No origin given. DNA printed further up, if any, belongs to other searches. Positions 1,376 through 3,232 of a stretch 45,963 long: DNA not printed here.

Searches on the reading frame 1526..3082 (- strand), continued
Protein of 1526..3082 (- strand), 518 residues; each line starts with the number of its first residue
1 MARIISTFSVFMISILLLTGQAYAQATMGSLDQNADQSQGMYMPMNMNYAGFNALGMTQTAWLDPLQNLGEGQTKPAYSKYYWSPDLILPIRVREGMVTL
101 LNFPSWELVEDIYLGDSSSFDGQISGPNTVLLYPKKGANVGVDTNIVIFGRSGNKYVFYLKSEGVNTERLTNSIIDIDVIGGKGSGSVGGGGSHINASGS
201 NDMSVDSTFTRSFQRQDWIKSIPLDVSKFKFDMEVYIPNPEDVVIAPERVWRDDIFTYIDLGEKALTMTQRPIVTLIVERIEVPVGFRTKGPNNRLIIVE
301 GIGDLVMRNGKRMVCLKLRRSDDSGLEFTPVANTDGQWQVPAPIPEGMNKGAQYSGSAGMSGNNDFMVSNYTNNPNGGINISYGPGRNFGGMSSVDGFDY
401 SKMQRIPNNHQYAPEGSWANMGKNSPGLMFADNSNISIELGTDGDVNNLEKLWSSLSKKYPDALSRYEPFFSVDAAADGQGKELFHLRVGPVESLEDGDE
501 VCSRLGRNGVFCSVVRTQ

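Call 100: search_protein_families(library=ncbifam, proteins=[L279:10001-10969:+, L279:13132-14391:+, L279:14401-15120:+, L279:11104-12468:+, L279:12562-13125:+], max_evalue=0.01)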
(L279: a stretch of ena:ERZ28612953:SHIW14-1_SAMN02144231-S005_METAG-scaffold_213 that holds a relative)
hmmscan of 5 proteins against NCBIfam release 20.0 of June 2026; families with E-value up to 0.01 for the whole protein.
L279:10001-10969:+ (322 aa): 21 families
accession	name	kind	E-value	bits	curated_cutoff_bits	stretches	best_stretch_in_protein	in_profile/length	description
TIGR02788.1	VirB11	equivalog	4.8e-41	140.8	249.95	1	16-321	1-306/308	P-type DNA transfer ATPase VirB11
NF010475.0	PRK13900.1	equivalog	6.9e-35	120.7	389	1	2-320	4-321/333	type IV secretion system ATPase VirB11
NF010425.0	PRK13851.1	equivalog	1.9e-24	86.2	461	1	6-278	7-278/344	type IV secretion system protein VirB11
TIGR02782.1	TrbB_P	equivalog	2.7e-22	79.5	304.55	1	160-321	133-290/303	P-type conjugative transfer ATPase TrbB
TIGR03819.1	heli_sec_ATPase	hypoth_equivalog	3e-20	72.7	373.15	1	160-275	175-292/340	TadA family conjugal transfer-associated ATPase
NF058587.1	archaellum_moto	equivalog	1e-18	67.4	550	1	156-272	268-385/527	archaellum flagellar ATPase motor FlaI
NF010469.0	PRK13894.1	subfamily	3e-14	53.1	508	1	157-321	143-304/320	conjugal transfer ATPase TrbB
NF010407.0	PRK13833.1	subfamily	1.5e-13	50.9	499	1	164-321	145-297/323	conjugal transfer protein TrbB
NF053672.1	bindosome_BasE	exception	3.6e-13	49.1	1000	1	167-272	274-380/512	bindosome assembly system ATPase subunit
NF041000.1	ATPase_ComGA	equivalog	9.2e-13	47.8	300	1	165-282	130-244/267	competence type IV pilus ATPase ComGA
TIGR01420.1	pilT_fam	subfamily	4.7e-11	42.5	319.1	1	165-307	124-262/343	PilT/PilU family type 4a pilus ATPase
TIGR02525.1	plasmid_TraJ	equivalog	1.9e-07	30.4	368.3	1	167-308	153-293/372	plasmid transfer ATPase TraJ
TIGR02533.1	type_II_gspE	equivalog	2e-07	30.1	630.25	1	165-282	245-358/486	type II secretion system ATPase GspE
NF053534.1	T4PilAsmATPsTfpB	equivalog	5.6e-07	28.3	850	1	165-273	338-442/584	type IV pilus assembly ATPase TfpB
TIGR02538.1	type_IV_pilB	equivalog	3.4e-06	26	675.65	1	165-247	318-396/564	type IV-A pilus assembly ATPase PilB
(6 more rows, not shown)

L279:13132-14391:+ (419 aa): 0 families

L279:14401-15120:+ (239 aa): 0 families

L279:11104-12468:+ (454 aa): 0 families

L279:12562-13125:+ (187 aa): 0 families
